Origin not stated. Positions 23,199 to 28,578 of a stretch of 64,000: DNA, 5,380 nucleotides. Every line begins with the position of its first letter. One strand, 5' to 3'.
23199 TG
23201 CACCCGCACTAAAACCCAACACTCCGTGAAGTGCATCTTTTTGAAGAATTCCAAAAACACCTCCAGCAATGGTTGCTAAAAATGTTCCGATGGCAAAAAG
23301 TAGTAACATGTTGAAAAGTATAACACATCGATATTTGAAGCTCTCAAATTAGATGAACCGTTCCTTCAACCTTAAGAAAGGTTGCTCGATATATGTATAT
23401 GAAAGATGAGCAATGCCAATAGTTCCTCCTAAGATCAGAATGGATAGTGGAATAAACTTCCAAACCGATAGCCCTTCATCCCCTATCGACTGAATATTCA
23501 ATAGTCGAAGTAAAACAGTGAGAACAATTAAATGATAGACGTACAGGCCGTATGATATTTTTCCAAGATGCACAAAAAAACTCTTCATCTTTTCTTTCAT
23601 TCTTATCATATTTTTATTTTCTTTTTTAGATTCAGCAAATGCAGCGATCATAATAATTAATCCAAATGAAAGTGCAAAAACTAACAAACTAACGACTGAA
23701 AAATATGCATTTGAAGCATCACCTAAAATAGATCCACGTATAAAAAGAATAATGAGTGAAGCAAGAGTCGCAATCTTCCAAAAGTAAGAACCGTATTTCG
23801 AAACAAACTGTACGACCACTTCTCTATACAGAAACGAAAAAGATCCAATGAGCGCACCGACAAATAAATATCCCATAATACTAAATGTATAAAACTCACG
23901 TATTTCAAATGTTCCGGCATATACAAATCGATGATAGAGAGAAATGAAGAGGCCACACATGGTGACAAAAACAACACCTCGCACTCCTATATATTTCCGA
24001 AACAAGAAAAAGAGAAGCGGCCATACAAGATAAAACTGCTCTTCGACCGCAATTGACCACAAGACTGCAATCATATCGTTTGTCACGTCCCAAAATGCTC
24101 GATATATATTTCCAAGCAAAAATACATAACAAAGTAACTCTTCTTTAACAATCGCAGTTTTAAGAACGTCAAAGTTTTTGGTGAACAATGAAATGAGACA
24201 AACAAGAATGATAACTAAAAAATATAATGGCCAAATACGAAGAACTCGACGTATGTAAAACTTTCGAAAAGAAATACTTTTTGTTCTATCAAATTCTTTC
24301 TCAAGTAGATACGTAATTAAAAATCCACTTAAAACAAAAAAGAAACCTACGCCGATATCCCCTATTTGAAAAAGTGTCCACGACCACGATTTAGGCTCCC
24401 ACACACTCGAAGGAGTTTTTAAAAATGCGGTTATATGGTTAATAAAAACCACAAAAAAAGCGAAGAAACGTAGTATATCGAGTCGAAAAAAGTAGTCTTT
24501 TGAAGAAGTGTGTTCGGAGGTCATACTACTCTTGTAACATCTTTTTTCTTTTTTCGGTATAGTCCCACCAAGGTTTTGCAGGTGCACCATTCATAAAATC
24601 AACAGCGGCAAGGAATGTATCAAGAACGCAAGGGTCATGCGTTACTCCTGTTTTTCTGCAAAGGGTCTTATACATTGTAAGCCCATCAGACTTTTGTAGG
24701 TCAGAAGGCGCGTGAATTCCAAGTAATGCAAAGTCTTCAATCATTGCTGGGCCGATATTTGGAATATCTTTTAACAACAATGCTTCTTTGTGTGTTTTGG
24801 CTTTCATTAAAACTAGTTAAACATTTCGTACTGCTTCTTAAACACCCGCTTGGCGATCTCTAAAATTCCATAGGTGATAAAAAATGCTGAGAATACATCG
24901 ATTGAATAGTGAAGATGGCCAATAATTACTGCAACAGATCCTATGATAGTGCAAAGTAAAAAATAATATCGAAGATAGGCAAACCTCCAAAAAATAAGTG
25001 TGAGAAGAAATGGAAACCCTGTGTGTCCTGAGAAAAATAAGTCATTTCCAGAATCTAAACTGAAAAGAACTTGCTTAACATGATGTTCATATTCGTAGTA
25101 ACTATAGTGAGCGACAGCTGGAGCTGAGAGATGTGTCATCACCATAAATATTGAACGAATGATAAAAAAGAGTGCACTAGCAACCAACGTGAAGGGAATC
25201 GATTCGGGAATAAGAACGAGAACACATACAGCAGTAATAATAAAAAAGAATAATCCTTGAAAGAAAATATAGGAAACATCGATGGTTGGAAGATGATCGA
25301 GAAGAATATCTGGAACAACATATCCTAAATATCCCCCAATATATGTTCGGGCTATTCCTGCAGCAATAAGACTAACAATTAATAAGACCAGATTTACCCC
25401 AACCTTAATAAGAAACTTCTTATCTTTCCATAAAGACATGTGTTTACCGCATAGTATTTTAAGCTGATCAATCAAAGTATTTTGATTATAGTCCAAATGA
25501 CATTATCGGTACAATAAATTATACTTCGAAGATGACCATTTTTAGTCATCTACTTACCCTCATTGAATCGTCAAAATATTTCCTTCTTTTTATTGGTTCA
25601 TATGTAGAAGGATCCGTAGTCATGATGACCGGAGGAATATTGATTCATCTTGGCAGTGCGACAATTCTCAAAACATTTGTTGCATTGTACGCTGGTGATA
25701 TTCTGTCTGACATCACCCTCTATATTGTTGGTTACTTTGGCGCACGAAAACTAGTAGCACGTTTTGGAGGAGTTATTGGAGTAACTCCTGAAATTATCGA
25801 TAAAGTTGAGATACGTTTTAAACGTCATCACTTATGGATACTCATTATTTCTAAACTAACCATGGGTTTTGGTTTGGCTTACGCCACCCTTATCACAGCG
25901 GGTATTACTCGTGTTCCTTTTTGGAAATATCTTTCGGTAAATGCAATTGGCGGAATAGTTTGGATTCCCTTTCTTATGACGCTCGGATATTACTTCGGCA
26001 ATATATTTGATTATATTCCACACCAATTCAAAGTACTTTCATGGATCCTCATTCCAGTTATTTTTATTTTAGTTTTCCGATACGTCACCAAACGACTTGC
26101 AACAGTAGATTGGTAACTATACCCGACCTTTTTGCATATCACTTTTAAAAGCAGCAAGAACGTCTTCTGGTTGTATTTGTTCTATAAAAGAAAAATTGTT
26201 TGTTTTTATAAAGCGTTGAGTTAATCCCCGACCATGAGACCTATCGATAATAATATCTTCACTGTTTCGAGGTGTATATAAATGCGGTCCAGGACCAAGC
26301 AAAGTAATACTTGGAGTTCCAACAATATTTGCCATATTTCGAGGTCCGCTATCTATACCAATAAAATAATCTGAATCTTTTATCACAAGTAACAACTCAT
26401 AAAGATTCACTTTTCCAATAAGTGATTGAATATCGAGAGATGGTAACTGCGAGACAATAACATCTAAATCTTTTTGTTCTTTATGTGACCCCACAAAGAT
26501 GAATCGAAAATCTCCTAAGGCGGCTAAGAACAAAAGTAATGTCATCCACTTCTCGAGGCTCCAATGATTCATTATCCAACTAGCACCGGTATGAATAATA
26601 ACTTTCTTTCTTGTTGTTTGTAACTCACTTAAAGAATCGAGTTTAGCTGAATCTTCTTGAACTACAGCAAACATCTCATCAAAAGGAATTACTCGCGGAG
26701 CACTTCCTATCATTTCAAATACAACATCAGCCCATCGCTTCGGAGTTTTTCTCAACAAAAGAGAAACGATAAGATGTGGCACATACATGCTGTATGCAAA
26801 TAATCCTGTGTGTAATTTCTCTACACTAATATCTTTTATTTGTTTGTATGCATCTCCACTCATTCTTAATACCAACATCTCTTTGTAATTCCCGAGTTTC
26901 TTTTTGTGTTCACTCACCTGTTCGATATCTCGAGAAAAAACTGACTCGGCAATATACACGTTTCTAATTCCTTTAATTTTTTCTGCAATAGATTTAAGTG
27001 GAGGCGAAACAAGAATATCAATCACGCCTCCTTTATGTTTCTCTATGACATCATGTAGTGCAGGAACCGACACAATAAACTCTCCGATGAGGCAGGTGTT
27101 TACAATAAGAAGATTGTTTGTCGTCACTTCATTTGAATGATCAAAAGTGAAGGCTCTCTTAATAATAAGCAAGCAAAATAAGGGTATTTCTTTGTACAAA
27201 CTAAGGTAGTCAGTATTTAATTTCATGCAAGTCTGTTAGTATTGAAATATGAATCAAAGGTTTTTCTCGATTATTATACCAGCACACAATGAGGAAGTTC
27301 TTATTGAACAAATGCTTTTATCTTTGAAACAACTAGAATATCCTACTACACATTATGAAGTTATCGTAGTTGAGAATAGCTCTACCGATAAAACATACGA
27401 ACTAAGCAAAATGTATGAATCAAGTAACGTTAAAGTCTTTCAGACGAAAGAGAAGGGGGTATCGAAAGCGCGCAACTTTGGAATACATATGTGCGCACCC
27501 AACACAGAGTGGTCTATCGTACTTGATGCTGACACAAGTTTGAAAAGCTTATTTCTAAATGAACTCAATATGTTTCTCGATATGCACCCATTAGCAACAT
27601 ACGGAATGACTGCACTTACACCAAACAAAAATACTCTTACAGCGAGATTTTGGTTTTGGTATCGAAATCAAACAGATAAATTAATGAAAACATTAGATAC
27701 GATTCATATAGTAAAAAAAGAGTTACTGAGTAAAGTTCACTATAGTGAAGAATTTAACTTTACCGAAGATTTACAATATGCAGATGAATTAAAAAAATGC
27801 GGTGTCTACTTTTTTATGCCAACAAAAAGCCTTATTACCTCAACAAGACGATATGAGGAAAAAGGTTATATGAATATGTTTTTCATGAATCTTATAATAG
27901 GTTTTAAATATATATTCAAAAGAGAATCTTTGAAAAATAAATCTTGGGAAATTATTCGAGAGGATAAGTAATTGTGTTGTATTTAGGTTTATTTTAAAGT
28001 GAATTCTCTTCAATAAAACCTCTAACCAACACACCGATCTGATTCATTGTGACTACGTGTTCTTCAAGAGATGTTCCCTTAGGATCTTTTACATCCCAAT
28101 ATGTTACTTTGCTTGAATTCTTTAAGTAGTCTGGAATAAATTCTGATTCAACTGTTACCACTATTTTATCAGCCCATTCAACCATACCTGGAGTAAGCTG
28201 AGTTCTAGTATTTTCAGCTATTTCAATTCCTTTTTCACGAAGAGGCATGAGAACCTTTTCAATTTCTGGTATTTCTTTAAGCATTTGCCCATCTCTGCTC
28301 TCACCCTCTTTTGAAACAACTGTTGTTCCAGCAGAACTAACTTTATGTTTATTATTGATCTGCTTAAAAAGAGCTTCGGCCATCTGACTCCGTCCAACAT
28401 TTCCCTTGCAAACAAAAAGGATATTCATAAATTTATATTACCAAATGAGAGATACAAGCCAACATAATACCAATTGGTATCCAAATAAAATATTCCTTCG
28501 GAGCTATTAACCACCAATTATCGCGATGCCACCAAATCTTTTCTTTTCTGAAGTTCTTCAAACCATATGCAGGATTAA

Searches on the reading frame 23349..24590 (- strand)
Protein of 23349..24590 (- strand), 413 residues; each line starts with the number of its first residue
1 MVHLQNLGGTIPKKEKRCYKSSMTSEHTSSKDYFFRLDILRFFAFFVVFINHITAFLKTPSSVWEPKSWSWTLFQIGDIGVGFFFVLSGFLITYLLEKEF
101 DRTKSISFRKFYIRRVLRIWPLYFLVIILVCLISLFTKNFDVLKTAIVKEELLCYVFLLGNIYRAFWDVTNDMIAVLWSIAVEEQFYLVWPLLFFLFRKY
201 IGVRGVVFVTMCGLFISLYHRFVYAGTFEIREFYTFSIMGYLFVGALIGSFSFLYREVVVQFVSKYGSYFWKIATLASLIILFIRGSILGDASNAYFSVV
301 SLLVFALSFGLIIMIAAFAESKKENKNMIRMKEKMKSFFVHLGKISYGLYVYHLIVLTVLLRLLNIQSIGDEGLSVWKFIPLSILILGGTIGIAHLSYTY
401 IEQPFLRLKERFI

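Call 7: search_protein_families(library=pfam, proteins=[window:23349-24590:-], max_evalue=0.01)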
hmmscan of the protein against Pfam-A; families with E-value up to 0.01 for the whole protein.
window:23349-24590:- (413 aa): 1 family
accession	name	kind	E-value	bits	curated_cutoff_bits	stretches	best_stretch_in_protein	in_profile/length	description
PF01757.29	Acyl_transf_3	-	3.4e-35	122.1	31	1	36-393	3-320/326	Acyltransferase domain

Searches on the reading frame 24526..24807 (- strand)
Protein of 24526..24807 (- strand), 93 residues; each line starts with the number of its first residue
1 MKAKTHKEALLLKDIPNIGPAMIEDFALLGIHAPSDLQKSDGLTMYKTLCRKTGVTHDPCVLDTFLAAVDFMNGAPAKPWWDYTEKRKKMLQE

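Call 7: search_protein_families(library=pfam, proteins=[window:24526-24807:-], max_evalue=0.01)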
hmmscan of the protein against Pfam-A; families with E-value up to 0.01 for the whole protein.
window:24526-24807:- (93 aa): 1 family
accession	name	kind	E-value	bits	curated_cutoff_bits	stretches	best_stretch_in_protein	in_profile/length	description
PF11731.14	Cdd1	-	2e-31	108.5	25.5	1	7-89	3-86/86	Pathogenicity locus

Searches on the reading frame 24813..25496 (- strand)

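Call 6: search_protein_families(library=pfam, proteins=[window:24813-25496:-], max_evalue=0.01)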
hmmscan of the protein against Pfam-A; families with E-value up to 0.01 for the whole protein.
window:24813-25496:- (227 aa): 1 family
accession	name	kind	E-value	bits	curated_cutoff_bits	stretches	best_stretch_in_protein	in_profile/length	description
PF14360.12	PAP2_C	-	8.8e-10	39.5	27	1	151-210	3-67/74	PAP2 superfamily C-terminal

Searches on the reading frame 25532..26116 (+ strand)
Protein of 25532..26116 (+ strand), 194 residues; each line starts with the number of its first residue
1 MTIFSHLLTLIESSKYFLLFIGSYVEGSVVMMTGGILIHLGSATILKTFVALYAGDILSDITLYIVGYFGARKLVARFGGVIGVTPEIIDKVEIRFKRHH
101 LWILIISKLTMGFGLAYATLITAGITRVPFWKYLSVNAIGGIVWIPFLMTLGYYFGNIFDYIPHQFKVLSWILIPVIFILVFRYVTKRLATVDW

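Call 6: search_protein_families(library=pfam, proteins=[window:25532-26116:+], max_evalue=0.01)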
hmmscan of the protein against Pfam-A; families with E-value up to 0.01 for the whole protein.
window:25532-26116:+ (194 aa): 1 family
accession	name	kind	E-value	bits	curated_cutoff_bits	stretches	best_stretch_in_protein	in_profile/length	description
PF09335.16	VTT_dom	-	1.8e-12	48.3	33.9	1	27-153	3-122/123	VTT domain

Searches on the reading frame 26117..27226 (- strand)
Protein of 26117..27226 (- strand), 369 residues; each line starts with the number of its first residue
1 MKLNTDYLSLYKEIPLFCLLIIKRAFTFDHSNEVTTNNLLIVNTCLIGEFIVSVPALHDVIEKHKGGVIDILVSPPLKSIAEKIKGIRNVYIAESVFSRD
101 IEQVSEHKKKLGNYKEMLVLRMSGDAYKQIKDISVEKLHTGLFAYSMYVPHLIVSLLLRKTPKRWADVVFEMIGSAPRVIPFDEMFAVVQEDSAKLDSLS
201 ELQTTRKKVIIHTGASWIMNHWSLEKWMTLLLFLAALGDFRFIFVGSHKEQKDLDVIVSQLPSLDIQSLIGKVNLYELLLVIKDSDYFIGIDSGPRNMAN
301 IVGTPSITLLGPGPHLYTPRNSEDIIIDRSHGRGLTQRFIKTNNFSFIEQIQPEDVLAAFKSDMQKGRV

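Call 6: search_protein_families(library=pfam, proteins=[window:26117-27226:-], max_evalue=0.01)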
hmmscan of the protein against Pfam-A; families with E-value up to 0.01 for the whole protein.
window:26117-27226:- (369 aa): 1 family
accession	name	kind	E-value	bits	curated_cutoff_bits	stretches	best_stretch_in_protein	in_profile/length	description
PF01075.23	Glyco_transf_9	-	6.9e-15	55.5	22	1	191-330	89-229/247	Glycosyltransferase family 9 (heptosyltransferase)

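Call 23: search_protein_families(library=ncbifam, proteins=[window:26117-27226:-], max_evalue=0.001)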
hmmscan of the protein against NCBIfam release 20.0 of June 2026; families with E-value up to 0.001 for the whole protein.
window:26117-27226:- (369 aa): 6 families
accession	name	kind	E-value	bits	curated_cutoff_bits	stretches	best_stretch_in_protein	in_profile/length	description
TIGR02201.1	heptsyl_trn_III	equivalog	1.5e-15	57.1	170.2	1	198-361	173-340/344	putative lipopolysaccharide heptosyltransferase III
NF007742.0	PRK10422.1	equivalog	7.3e-13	48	467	1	198-361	175-340/352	lipopolysaccharide core heptosyltransferase RfaQ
TIGR02193.1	heptsyl_trn_I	equivalog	2e-11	43.7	185.3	1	196-359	170-315/320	lipopolysaccharide heptosyltransferase I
TIGR02195.1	heptsyl_trn_II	equivalog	1.6e-09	37.3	134.6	1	40-361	3-335/339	lipopolysaccharide heptosyltransferase II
NF008204.0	PRK10964.1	equivalog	0.00013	21.2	437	0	207-313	180-282/322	lipopolysaccharide heptosyltransferase RfaC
TIGR04414.1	hepto_Aah_TibC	equivalog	0.00066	18.7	200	1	122-309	126-305/374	autotransporter strand-loop-strand O-heptosyltransferase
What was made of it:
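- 24813..28891 (.): Neighbouring envelope-type genes: a 152-aa membrane protein with no family (28433..28891 -), LMWPc/ArsC-like (27994..28428 -), GT2 (27249..27971 +), GT9 (26117..27226 -), VTT/DedA (25532..26116 +), and PAP2_C (24813..25496 -). Calls 6 and 23.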

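Call 25: find_encoding_contigs(protein=window:26117-27226:-, flank=10000, max_places=10)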
Protein window:26117-27226:- (369 aa): 1 contig read that carries it; 1 place shown.
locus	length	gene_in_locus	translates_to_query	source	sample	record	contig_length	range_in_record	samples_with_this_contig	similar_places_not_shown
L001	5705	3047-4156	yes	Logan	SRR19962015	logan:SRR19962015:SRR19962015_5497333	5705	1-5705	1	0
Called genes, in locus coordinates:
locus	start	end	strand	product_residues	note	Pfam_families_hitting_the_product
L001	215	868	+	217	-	PF13439:Glyco_transf_4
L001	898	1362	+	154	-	PF13692:Glyco_trans_1_4, PF00534:Glycos_transf_1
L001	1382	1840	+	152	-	-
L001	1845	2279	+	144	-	PF01451:LMWPc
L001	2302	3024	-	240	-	PF00535:Glycos_transf_2, PF10111:Glyco_tranf_2_2 (weak), PF13641:Glyco_tranf_2_3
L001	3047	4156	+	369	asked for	PF01075:Glyco_transf_9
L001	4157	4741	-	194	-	PF09335:VTT_dom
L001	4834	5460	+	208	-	PF14360:PAP2_C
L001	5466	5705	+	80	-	?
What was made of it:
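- Tried and rejected: The GT9 neighbour led back to the same Logan contig (call 25).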

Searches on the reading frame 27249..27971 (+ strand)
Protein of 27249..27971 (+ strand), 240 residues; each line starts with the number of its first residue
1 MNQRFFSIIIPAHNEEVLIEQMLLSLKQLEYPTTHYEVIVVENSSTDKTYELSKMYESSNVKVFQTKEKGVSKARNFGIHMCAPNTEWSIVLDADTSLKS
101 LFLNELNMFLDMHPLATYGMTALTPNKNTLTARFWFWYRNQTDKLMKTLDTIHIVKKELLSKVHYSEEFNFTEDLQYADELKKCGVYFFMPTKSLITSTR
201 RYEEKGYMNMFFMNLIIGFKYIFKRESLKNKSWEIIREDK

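Call 6: search_protein_families(library=pfam, proteins=[window:27249-27971:+], max_evalue=0.01)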
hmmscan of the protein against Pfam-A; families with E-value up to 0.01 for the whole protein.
window:27249-27971:+ (240 aa): 4 families
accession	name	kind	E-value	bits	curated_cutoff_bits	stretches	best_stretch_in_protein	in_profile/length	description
PF00535.33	Glycos_transf_2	-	2.1e-20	73.8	23.3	1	7-132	1-126/168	Glycosyl transferase family 2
PF13641.12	Glyco_tranf_2_3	-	1.3e-08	35.6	27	1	4-200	2-213/230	Glycosyltransferase like family 2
PF10111.15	Glyco_tranf_2_2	-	8e-06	26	27.3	1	7-152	1-140/276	Glycosyltransferase like family 2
PF13704.12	Glyco_tranf_2_4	-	0.0011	19.9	27.5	1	14-95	2-81/98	Glycosyl transferase family 2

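Call 23: search_protein_families(library=ncbifam, proteins=[window:27249-27971:+], max_evalue=0.001)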
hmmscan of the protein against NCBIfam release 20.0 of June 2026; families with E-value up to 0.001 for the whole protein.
window:27249-27971:+ (240 aa): 16 families
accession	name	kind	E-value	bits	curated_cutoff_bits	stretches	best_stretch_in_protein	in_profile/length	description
TIGR04283.1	glyco_like_mftF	equivalog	4.1e-25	88.7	182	1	7-227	2-214/221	TIGR04283 family arsenosugar biosynthesis glycosyltransferase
NF041875.1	EPS_EpsD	equivalog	8.4e-13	48.4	370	1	7-151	2-145/325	exopolysaccharide biosynthesis glycosyltransferase EpsD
NF007482.0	PRK10073.1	equivalog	1.9e-12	46.8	423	1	5-100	7-100/334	glycosyltransferase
TIGR03965.1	mycofact_glyco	equivalog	1.4e-10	40.6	280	1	7-111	77-180/467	mycofactocin biosynthesis glycosyltransferase MftF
NF038302.1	EPS_HpsE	equivalog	5e-10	38.8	300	1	6-116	3-117/307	hormogonium polysaccharide biosynthesis glycosyltransferase HpsE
NF047683.1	TeichurnBiosyTuaG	equivalog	6e-10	39.2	400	1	3-111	5-112/252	teichuronic acid biosynthesis protein TuaG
NF041865.1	EpsU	equivalog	1.3e-09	37.6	700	1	3-114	38-151/394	exopolysaccharide biosynthesis GT2 family glycosyltransferase EpsU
TIGR03937.1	PgaC_IcaA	equivalog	4.6e-09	35.7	422.3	1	5-100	46-140/407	poly-beta-1,6-N-acetyl-D-glucosamine synthase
TIGR03111.1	glyc2_xrt_Gpos1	hypoth_equivalog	7.1e-09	35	363.95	1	7-103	52-149/439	TIGR03111 family XrtG-associated glycosyltransferase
NF038299.1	EPS_HpsN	equivalog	3.1e-07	29.7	425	1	6-105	3-101/317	hormogonium polysaccharide biosynthesis glycosyltransferase HpsN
NF045692.1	OglycostaseCruG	equivalog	5.6e-06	25.5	600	1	7-102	44-144/386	2'-O-glycosyltransferase CruG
NF047588.1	GlcsyltransPgfSStrep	equivalog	2.1e-05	23.9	500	1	6-78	3-72/308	glycosyltransferase PgfS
TIGR01556.1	rhamnosyltran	subfamily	2.6e-05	23.5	200.55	1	33-113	19-101/281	rhamnosyltransferase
NF010496.0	PRK13915.1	equivalog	3.8e-05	22.9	262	1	4-55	31-83/307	glucosyl-3-phosphoglycerate synthase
TIGR03469.1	HpnB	hypoth_equivalog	4.5e-05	22.6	379.25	1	8-56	48-95/386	hopene-associated glycosyltransferase HpnB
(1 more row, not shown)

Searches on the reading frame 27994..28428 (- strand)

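Call 6: search_protein_families(library=pfam, proteins=[window:27994-28428:-], max_evalue=0.01)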
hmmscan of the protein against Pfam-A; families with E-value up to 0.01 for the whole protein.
window:27994-28428:- (144 aa): 1 family
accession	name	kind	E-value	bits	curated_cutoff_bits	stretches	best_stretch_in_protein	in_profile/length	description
PF01451.26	LMWPc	-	4.5e-14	53.3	23.2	1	3-138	1-143/144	Low molecular weight phosphotyrosine protein phosphatase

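Call 23: search_protein_families(library=ncbifam, proteins=[window:27994-28428:-], max_evalue=0.001)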
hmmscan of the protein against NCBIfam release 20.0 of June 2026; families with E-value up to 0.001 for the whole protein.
window:27994-28428:- (144 aa): 5 families
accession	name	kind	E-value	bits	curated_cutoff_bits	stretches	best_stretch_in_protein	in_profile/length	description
NF010053.0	PRK13530.1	subfamily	3.1e-09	37.3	215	1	3-140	6-130/133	arsenate reductase (thioredoxin)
TIGR02691.1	arsC_pI258_fam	equivalog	1.1e-08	35.4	174.3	1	3-126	1-113/129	arsenate reductase (thioredoxin)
TIGR02689.1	ars_reduc_gluta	equivalog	3e-06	27.5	157.6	1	3-131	3-118/126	arsenate reductase, glutathione/glutaredoxin type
NF007520.0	PRK10126.1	equivalog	2.7e-05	24.6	243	1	2-42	4-44/147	low molecular weight protein-tyrosine-phosphatase Wzb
NF008486.0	PRK11391.1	equivalog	0.00013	22.5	247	0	2-40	8-46/148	phosphotyrosine-protein phosphatase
